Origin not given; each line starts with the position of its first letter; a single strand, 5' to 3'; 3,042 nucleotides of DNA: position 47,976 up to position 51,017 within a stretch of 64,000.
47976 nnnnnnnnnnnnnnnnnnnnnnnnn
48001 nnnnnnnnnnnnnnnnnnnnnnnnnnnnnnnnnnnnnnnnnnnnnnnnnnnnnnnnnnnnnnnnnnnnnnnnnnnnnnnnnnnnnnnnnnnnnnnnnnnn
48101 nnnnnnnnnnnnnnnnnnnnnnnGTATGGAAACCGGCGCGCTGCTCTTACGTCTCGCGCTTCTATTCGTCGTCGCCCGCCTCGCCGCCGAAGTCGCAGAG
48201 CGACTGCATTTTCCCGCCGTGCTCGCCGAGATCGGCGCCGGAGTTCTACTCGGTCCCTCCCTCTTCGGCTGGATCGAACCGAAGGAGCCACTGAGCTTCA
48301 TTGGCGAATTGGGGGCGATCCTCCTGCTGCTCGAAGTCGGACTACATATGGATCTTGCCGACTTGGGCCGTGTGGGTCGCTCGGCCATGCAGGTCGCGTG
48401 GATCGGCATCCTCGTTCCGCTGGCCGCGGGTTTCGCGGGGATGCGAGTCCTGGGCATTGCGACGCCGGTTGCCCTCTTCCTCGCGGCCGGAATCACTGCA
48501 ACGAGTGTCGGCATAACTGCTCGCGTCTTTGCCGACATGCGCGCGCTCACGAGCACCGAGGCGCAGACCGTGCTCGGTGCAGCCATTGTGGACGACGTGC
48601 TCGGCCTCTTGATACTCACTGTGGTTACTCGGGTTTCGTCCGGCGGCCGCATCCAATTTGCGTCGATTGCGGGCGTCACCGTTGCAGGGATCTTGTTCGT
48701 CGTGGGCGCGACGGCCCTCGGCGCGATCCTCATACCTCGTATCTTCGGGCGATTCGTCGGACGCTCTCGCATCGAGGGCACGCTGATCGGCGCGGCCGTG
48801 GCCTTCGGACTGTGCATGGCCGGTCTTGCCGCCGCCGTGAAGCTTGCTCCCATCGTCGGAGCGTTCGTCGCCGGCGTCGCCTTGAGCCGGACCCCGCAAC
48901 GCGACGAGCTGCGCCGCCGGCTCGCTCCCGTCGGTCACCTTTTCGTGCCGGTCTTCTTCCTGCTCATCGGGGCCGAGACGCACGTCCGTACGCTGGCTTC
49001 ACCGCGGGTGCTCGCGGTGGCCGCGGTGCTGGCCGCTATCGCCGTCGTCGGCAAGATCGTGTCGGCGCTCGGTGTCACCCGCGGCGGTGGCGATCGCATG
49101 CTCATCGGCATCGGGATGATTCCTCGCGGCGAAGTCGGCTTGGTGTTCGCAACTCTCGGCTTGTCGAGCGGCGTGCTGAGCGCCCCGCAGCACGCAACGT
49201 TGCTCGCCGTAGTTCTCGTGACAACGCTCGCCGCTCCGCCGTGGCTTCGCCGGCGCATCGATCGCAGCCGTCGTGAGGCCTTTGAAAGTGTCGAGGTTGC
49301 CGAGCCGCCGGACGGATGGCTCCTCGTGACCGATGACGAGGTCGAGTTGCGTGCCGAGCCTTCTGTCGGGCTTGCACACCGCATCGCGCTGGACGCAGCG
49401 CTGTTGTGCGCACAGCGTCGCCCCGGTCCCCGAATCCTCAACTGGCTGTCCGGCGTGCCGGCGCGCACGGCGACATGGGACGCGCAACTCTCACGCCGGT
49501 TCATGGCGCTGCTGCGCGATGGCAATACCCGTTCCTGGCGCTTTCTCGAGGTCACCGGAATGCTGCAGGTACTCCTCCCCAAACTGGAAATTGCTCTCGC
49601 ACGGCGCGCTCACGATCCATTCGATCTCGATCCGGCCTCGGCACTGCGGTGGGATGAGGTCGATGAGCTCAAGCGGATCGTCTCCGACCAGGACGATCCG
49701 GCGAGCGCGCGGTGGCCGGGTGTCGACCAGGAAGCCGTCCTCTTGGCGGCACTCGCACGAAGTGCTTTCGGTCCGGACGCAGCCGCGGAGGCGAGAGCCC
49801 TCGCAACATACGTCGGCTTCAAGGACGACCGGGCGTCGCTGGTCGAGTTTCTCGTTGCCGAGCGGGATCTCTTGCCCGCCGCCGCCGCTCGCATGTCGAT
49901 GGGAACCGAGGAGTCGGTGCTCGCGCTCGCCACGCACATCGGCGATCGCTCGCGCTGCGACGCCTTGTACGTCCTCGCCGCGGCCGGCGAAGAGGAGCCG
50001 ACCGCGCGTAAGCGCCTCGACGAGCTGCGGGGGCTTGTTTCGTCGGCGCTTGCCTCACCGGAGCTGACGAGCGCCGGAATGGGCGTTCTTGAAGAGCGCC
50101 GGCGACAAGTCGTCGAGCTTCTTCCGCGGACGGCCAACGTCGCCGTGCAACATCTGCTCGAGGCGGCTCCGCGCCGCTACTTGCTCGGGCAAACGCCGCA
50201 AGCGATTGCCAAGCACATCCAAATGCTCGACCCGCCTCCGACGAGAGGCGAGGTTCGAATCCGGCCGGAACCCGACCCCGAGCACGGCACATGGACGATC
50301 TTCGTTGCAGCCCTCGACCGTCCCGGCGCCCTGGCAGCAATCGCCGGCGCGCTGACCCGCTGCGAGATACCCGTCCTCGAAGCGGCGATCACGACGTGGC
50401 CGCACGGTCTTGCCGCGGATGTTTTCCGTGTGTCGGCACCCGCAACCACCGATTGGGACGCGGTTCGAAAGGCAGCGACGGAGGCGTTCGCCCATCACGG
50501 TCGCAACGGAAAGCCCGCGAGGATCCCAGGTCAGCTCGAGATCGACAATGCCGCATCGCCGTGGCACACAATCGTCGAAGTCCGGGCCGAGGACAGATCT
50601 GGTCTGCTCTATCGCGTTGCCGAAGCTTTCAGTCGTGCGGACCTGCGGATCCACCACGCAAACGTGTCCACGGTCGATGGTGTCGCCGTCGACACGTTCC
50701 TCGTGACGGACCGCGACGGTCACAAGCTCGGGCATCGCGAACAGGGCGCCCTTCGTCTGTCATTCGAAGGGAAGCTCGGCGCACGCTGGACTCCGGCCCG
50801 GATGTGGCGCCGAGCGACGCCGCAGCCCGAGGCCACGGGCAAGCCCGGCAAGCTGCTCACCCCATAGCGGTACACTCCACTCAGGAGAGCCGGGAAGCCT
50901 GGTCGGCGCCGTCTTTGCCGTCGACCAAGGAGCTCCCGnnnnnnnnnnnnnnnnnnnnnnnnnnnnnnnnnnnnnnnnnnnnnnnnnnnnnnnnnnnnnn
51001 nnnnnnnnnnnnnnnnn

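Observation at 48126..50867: Cation/H+ antiporter fused to a catalytically dead GlnD-like glutamine-sensor module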

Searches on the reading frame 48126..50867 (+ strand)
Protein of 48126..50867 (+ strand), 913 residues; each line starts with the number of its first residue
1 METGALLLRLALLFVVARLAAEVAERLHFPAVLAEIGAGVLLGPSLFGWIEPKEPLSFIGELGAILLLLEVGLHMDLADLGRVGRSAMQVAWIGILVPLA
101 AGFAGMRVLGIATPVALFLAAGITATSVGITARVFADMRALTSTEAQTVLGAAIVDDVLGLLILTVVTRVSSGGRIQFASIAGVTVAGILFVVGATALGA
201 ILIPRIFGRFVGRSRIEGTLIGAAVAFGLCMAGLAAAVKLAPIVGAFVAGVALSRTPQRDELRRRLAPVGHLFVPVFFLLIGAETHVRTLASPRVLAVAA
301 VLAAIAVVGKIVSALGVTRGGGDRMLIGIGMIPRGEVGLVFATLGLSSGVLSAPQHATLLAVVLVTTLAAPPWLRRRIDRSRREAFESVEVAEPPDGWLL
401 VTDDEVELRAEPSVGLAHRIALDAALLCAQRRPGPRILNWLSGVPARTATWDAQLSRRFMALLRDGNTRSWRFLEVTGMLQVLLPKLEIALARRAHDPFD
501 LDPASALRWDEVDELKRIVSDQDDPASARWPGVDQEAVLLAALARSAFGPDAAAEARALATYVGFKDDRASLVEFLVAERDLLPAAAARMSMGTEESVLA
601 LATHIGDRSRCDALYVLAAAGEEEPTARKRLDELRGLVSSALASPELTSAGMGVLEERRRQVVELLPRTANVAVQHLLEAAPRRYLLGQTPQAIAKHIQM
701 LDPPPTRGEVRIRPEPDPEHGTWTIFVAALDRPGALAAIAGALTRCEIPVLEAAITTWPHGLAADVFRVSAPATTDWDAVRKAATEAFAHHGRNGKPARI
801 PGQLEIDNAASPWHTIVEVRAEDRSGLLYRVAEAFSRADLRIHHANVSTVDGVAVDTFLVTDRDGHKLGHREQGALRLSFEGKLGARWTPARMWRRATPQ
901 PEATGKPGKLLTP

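Call 5: search_protein_families(library=pfam, proteins=[window:48126-50867:+], max_evalue=0.1)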
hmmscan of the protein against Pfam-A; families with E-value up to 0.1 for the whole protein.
window:48126-50867:+ (913 aa): 6 families
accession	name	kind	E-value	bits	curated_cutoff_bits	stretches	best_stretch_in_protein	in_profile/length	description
PF00999.27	Na_H_Exchanger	-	1.9e-60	205.2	26.2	1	15-373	5-368/375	Sodium/hydrogen exchanger, transmembrane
PF01842.31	ACT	-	2.2e-11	43.8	27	1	815-864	1-52/66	ACT domain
PF22754.3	bHLH-TF_ACT-like_plant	-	5.6e-07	30.1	27.6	1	816-860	12-55/75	Plant bHLH transcription factor, ACT-like domain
PF24931.1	ACT_ACR9_3rd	-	9.6e-07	29.2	27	1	804-873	2-73/98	ACR9-like, ACT-like domain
PF13291.12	ACT_4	-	8.2e-06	26.9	27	1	817-854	9-48/80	ACT domain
PF22629.2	ACT_AHAS_ss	-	0.034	14.7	27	0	818-862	2-48/67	AHAS small subunit-like ACT domain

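Call 7: search_protein_families(library=ncbifam, proteins=[window:48126-50867:+], max_evalue=0.1)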
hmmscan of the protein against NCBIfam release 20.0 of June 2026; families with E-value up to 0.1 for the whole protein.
window:48126-50867:+ (913 aa): 14 families
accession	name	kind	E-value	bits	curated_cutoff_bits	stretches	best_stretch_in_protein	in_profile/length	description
TIGR00932.1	2a37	subfamily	5.4e-50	170.4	238.3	1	15-284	2-273/275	monovalent cation:proton antiporter-2 (CPA2) family protein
TIGR01693.1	UTase_glnD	equivalog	2.8e-34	118.5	519.4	1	453-878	376-843/850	[protein-PII] uridylyltransferase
NF003467.0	PRK05092.1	equivalog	2.5e-30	105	959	1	553-872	564-910/940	[protein-PII] uridylyltransferase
NF002895.0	PRK03381.1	equivalog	1.7e-21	76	631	2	790-869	684-763/782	[protein-PII] uridylyltransferase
NF045626.1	FeTrans_MagA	equivalog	3.8e-21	75.5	700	1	10-377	11-379/386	iron transporter MagA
NF002837.0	PRK03059.1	equivalog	1.5e-19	69.6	1010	1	553-864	503-837/857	[protein-PII] uridylyltransferase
NF002973.0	PRK03659.1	equivalog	1.4e-17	63.5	804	1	3-389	3-387/602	glutathione-regulated potassium-efflux system protein KefB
NF001366.0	PRK00275.1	equivalog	7.2e-14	50.7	1299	1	790-870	790-870/895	[protein-PII] uridylyltransferase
NF003448.0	PRK05007.1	equivalog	8.7e-14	50.4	1255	1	553-878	523-872/884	bifunctional uridylyltransferase/uridylyl-removing protein GlnD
NF002924.0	PRK03562.1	equivalog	2e-13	49.7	752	1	6-383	6-384/623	glutathione-regulated potassium-efflux system protein KefC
NF007950.1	PRK10669.1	equivalog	3.1e-13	49.4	700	1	6-371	7-381/547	YbaL family putative K(+) efflux transporter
NF003347.0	PRK04374.1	equivalog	1.9e-12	46.2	1567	2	717-877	685-859/869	[protein-PII] uridylyltransferase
NF002487.0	PRK01759.1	equivalog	3e-12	45.6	890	1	553-880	506-857/862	bifunctional uridylyltransferase/uridylyl-removing protein GlnD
NF006352.0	PRK08577.1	equivalog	0.0002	21.4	140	1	707-753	41-87/136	hypothetical protein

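Call 9: find_homologous_proteins(query=window:48126-50867:+, max_evalue=1e-10)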
Query window:48126-50867:+ (913 aa): 2128 proteins with E <= 1e-10 among 8000 candidates; the best 120 are listed.
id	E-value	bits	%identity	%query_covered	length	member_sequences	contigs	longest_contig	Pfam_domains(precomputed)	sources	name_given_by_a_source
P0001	0.0e+0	1963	100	100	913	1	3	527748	PF00999.27,PF24931.2,PF13291.13,PF01842.32,PF22754.5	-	-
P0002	0.0e+0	1552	79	100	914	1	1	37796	PF00999.27,PF22629.3,PF13291.13,PF01842.32,PF22754.5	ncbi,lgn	-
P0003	0.0e+0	1482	75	99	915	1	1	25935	PF00999.27,PF24931.2,PF13291.13,PF01842.32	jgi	jgi:Kef-type K+ transport system membrane component KefB/predicted amino acid-binding ACT domain pro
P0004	0.0e+0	1471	74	100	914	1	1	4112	PF00999.27,PF13291.13,PF01842.32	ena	-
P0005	0.0e+0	1345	70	98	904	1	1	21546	PF00999.27,PF13291.13,PF01842.32,PF22754.5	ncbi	-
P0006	0.0e+0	1312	70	99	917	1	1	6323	PF00999.27,PF13291.13,PF01842.32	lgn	-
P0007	0.0e+0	1277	67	100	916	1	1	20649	PF00999.27,PF24931.2,PF13291.13,PF01842.32,PF22754.5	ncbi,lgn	-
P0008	0.0e+0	1237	65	99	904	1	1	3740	PF00999.27,PF24931.2,PF13291.13,PF01842.32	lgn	-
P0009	0.0e+0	1153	62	100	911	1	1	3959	PF00999.27,PF13291.13,PF01842.32,PF22754.5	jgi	jgi:Kef-type K+ transport system membrane component KefB/glycine cleavage system regulatory protein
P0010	0.0e+0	1122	62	96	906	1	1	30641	PF00999.27,PF22629.3,PF13291.13,PF01842.32,PF22754.5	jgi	jgi:Kef-type K+ transport system membrane component KefB/glycine cleavage system regulatory protein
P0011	0.0e+0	1116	62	95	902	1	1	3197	PF00999.27,PF24931.2,PF13291.13,PF01842.32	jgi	jgi:Kef-type K+ transport system membrane component KefB/glycine cleavage system regulatory protein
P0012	0.0e+0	1114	62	95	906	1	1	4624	PF00999.27,PF13291.13,PF01842.32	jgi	jgi:Kef-type K+ transport system membrane component KefB/glycine cleavage system regulatory protein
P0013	0.0e+0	1111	61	96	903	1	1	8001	PF00999.27,PF24931.2,PF13291.13,PF01842.32,PF22754.5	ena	-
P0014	0.0e+0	1109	61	97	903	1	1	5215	PF00999.27,PF13291.13,PF01842.32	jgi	jgi:Kef-type K+ transport system membrane component KefB/predicted amino acid-binding ACT domain pro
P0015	0.0e+0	1105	61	96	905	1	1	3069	PF00999.27,PF24931.2,PF13291.13,PF01842.32,PF22754.5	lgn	-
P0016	0.0e+0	1103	60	97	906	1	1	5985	PF00999.27,PF13291.13,PF01842.32,PF22754.5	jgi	jgi:Kef-type K+ transport system membrane component KefB/glycine cleavage system regulatory protein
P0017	0.0e+0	1101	66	87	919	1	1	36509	PF00999.27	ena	-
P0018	0.0e+0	1085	60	97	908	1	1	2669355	PF00999.27,PF24931.2,PF22629.3,PF13291.13,PF01842.32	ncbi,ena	-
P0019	0.0e+0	1082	60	95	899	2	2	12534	PF00999.27,PF24931.2,PF13291.13,PF01842.32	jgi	jgi:Kef-type K+ transport system membrane component KefB/predicted amino acid-binding ACT domain pro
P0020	0.0e+0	1078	59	96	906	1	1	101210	PF00999.27,PF24931.2,PF13291.13,PF01842.32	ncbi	-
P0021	0.0e+0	1076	60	96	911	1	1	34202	PF00999.27,PF24931.2,PF13291.13,PF01842.32,PF22754.5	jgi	jgi:Kef-type K+ transport system membrane component KefB/glycine cleavage system regulatory protein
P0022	0.0e+0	1074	60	96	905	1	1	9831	PF00999.27,PF24931.2,PF26956.1,PF22629.3,PF13291.13,PF01842.32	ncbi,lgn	-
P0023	0.0e+0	1068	61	95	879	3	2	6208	PF00999.27,PF24931.2,PF13291.13,PF01842.32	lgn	-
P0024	0.0e+0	1017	57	97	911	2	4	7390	PF00999.27,PF01842.32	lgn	-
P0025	0.0e+0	1014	58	96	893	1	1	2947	PF00999.27,PF22629.3,PF13291.13,PF01842.32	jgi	jgi:Kef-type K+ transport system membrane component KefB/predicted amino acid-binding ACT domain pro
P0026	2.5e-295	1001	58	94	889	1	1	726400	PF00999.27,PF01842.32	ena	-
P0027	6.4e-293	993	57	97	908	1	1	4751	PF00999.27,PF24931.2,PF01842.32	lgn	-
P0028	1.5e-274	932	61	84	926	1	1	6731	PF00999.27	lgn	-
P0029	3.0e-273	927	54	97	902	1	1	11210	PF00999.27,PF01842.32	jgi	jgi:Kef-type K+ transport system membrane component KefB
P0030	9.5e-273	926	53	96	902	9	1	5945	PF00999.27,PF01842.32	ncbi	ncbi:MAG: cation:proton antiporter domain-containing protein [Actinomycetota bacterium]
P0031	6.7e-269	913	53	97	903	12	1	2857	PF00999.27,PF01842.32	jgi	-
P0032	4.3e-266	904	52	95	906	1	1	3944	PF00999.27,PF01842.32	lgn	-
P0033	7.7e-266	903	52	94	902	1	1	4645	PF00999.27,PF13291.13,PF01842.32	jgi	jgi:Kef-type K+ transport system membrane component KefB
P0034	6.7e-264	897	51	96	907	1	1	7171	PF00999.27,PF13291.13,PF01842.32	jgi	jgi:Kef-type K+ transport system membrane component KefB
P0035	4.7e-263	894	52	94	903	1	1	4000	PF00999.27,PF22629.3,PF13291.13,PF01842.32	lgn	-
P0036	2.2e-262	892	52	96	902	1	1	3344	PF00999.27,PF24931.2,PF01842.32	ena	-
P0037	3.6e-262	891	53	97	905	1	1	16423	PF00999.27,PF24931.2,PF01842.32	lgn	-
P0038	4.5e-261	887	52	94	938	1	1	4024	PF00999.27,PF24931.2,PF22629.3,PF13291.13,PF01842.32,PF22754.5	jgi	jgi:Kef-type K+ transport system membrane component KefB/predicted amino acid-binding ACT domain pro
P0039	5.7e-261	887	52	94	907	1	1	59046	PF00999.27,PF13291.13,PF01842.32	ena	-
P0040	1.8e-260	885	51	95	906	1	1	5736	PF00999.27,PF01842.32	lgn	-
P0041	3.0e-260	885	51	99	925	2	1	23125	PF00999.27,PF24931.2,PF26956.1,PF13291.13,PF01842.32,PF22754.5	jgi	jgi:Kef-type K+ transport system membrane component KefB/glycine cleavage system regulatory protein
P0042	3.6e-260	884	53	96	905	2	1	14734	PF00999.27,PF13291.13,PF01842.32,PF22754.5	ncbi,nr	ncbi:MAG: cation:proton antiporter [Actinobacteria bacterium]|nr:cation:proton antiporter [Actinomyc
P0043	1.3e-259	882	50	95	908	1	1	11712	PF00999.27,PF01842.32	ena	-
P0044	1.5e-259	882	50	98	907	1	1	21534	PF00999.27,PF01842.32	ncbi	-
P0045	1.5e-258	879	52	99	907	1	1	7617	PF00999.27,PF13291.13,PF01842.32,PF22754.5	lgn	-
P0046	3.3e-258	878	53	97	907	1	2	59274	PF00999.27,PF24931.2,PF22629.3,PF13291.13,PF01842.32,PF22754.5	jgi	jgi:Kef-type K+ transport system membrane component KefB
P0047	3.4e-257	874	53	97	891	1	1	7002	PF00999.27,PF13291.13,PF01842.32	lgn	-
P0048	3.8e-257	874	51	96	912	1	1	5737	PF00999.27,PF13291.13,PF01842.32,PF22754.5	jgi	jgi:Kef-type K+ transport system membrane component KefB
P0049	3.9e-257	874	50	95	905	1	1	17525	PF00999.27,PF24931.2,PF13291.13,PF01842.32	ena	-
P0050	9.4e-257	873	51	98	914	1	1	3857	PF00999.27,PF13291.13,PF01842.32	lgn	-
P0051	9.8e-257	873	52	93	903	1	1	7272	PF00999.27,PF13291.13,PF01842.32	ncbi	-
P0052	8.8e-256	870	52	95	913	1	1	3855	PF00999.27,PF13291.13,PF01842.32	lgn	-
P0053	9.6e-256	870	51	95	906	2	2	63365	PF00999.27,PF24931.2,PF13291.13,PF01842.32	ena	-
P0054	1.2e-255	869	51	95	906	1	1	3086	PF00999.27,PF24931.2,PF13291.13,PF01842.32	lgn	-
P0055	1.4e-254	866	51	95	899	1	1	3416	PF00999.27,PF13291.13,PF01842.32,PF22754.5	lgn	-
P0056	3.4e-254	864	51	97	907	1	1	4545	PF00999.27,PF24931.2,PF26956.1,PF13291.13,PF01842.32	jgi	jgi:Kef-type K+ transport system membrane component KefB/glycine cleavage system regulatory protein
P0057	4.8e-254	864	51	94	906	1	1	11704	PF00999.27,PF13291.13,PF01842.32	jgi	jgi:Kef-type K+ transport system membrane component KefB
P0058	6.1e-253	860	53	94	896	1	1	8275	PF00999.27,PF01842.32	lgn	-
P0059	1.8e-252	859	51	98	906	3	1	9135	PF00999.27,PF13291.13,PF01842.32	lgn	-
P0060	3.8e-252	858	51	96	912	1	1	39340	PF00999.27,PF13291.13,PF01842.32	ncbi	-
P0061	1.4e-251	856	50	97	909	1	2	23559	PF00999.27,PF13291.13,PF01842.32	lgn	-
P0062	9.3e-250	850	50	95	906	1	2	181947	PF00999.27,PF24931.2,PF13291.13,PF01842.32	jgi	jgi:Kef-type K+ transport system membrane component KefB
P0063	2.4e-249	848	51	97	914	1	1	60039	PF00999.27,PF13291.13,PF01842.32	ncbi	ncbi:MAG: cation:proton antiporter [Actinomycetota bacterium]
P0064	1.4e-248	846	51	96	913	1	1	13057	PF00999.27,PF01842.32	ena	-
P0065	1.2e-246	839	51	94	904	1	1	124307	PF00999.27,PF13291.13,PF01842.32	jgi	jgi:Kef-type K+ transport system membrane component KefB/predicted amino acid-binding ACT domain pro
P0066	2.3e-246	839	50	94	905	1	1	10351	PF00999.27,PF13291.13,PF01842.32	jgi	jgi:Na+:H+ antiporter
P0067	2.6e-246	838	50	94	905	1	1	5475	PF00999.27,PF13291.13,PF01842.32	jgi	-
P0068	1.7e-243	829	48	96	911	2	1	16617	PF00999.27,PF24931.2,PF13291.13,PF01842.32,PF22754.5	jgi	-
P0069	5.6e-243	827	49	99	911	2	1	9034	PF00999.27,PF26956.1,PF01842.32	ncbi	ncbi:MAG: cation:proton antiporter [Actinomycetota bacterium]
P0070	8.1e-240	817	48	97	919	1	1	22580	PF00999.27,PF01842.32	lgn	-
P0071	1.8e-238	812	50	95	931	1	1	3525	PF00999.27,PF01842.32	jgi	-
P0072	5.1e-238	811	49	100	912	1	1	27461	PF00999.27,PF13291.13,PF01842.32,PF22754.5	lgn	-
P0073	1.1e-236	807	48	96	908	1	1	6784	PF00999.27,PF13291.13,PF01842.32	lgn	-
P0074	1.6e-236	806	49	97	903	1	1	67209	PF00999.27,PF13291.13,PF01842.32,PF22754.5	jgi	jgi:Na+:H+ antiporter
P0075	1.2e-235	803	54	82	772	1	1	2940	PF00999.27,PF01842.32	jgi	jgi:glycine cleavage system regulatory protein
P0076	2.2e-234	799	49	94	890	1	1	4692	PF00999.27,PF13291.13,PF01842.32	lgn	-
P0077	8.2e-234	797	49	97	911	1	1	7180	PF00999.27,PF13291.13,PF01842.32,PF22754.5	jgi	jgi:Kef-type K+ transport system membrane component KefB/predicted amino acid-binding ACT domain pro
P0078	5.9e-233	794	47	96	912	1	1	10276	PF00999.27,PF24931.2,PF01842.32,PF22754.5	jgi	jgi:Kef-type K+ transport system membrane component KefB/predicted amino acid-binding ACT domain pro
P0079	2.7e-231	789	47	99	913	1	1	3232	PF00999.27,PF24931.2,PF26956.1,PF13291.13,PF01842.32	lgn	-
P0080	6.3e-230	784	46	96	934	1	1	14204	PF00999.27,PF01842.32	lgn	-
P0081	5.6e-229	781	49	96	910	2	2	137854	PF00999.27,PF01842.32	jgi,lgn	jgi:Kef-type K+ transport system membrane component KefB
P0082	6.8e-229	781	48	98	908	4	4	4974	PF00999.27,PF26956.1,PF13291.13,PF01842.32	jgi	jgi:Kef-type K+ transport system membrane component KefB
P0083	3.6e-227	775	48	97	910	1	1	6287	PF00999.27,PF24931.2,PF01842.32,PF22754.5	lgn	-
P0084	7.7e-223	761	47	95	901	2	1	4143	PF00999.27,PF24931.2,PF13291.13,PF01842.32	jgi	-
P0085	1.9e-221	756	46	98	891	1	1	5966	PF00999.27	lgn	-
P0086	6.2e-218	744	46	98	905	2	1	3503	PF00999.27,PF13291.13,PF01842.32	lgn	-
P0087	4.9e-208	712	46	96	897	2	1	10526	PF00999.27,PF01842.32,PF22754.5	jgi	jgi:Kef-type K+ transport system membrane component KefB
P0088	5.9e-207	708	48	96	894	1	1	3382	PF00999.27,PF13291.13,PF01842.32,PF22754.5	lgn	-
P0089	1.6e-203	697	45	98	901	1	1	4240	PF00999.27,PF01842.32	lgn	-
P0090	6.9e-202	691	45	95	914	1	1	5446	PF00999.27,PF01842.32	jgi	jgi:Kef-type K+ transport system membrane component KefB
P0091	8.3e-202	691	45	96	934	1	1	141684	PF00999.27,PF13291.13,PF01842.32,PF13740.13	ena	-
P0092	6.7e-200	685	45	97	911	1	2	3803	PF00999.27,PF01842.32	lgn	-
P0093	1.8e-199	683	45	94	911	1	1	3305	PF00999.27,PF13291.13,PF01842.32,PF22754.5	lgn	-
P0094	9.9e-198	678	44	98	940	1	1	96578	PF00999.27,PF01842.32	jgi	jgi:Kef-type K+ transport system membrane component KefB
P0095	4.8e-197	675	45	93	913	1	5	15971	PF00999.27,PF01842.32,PF22754.5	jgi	jgi:Kef-type K+ transport system membrane component KefB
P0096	1.9e-196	673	45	96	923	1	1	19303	PF00999.27,PF01842.32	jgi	-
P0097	2.7e-196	673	44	96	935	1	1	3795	PF00999.27,PF13291.13,PF01842.32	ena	-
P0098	3.1e-196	673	44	96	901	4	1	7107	PF00999.27,PF13291.13,PF01842.32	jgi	-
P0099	4.4e-196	672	45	95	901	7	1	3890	PF00999.27,PF01842.32,PF22754.5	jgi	jgi:Kef-type K+ transport system membrane component KefB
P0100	7.8e-196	671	46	95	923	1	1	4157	PF00999.27,PF01842.32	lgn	-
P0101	8.8e-196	671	46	97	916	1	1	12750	PF00999.27,PF01842.32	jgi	jgi:Na+:H+ antiporter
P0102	2.0e-195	670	44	96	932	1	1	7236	PF00999.27,PF01842.32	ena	-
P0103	2.6e-195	670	45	95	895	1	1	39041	PF00999.27,PF13291.13,PF01842.32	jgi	jgi:Kef-type K+ transport system membrane component KefB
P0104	5.0e-195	669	45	93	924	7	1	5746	PF00999.27,PF01842.32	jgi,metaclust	metaclust:\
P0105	7.9e-195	668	45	95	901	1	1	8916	PF00999.27,PF01842.32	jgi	jgi:Kef-type K+ transport system membrane component KefB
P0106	8.4e-195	668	45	95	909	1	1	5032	PF00999.27,PF01842.32,PF22754.5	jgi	jgi:Kef-type K+ transport system membrane component KefB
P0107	1.2e-194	667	45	95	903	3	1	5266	PF00999.27,PF01842.32,PF22754.5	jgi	-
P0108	1.9e-194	667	44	96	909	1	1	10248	PF00999.27,PF01842.32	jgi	jgi:Kef-type K+ transport system membrane component KefB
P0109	2.0e-194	667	45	95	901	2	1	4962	PF00999.27,PF01842.32,PF22754.5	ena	-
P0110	2.0e-194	667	45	97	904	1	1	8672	PF00999.27,PF01842.32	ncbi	-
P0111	5.4e-194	665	45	97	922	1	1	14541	PF00999.27,PF01842.32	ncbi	ncbi:MAG: cation:proton antiporter [Acidimicrobiales bacterium]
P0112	6.3e-194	665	44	95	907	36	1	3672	PF00999.27,PF01842.32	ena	-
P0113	7.3e-194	665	45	92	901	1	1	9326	PF00999.27,PF01842.32,PF22754.5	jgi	jgi:Kef-type K+ transport system membrane component KefB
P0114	7.5e-194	665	45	95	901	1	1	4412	PF00999.27,PF01842.32,PF22754.5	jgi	jgi:Kef-type K+ transport system membrane component KefB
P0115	7.8e-194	665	44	97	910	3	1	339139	PF00999.27,PF01842.32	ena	-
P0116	1.7e-193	664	45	95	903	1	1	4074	PF00999.27,PF22629.3,PF13291.13,PF01842.32,PF22754.5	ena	-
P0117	1.8e-193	664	45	95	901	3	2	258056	PF00999.27,PF01842.32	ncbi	-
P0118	2.1e-193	663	44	98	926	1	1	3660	PF00999.27,PF13291.13,PF01842.32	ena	-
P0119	2.5e-193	663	46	96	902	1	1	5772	PF00999.27,PF01842.32,PF22754.5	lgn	-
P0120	3.5e-193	663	45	95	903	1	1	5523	PF00999.27,PF13291.13,PF01842.32,PF22754.5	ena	-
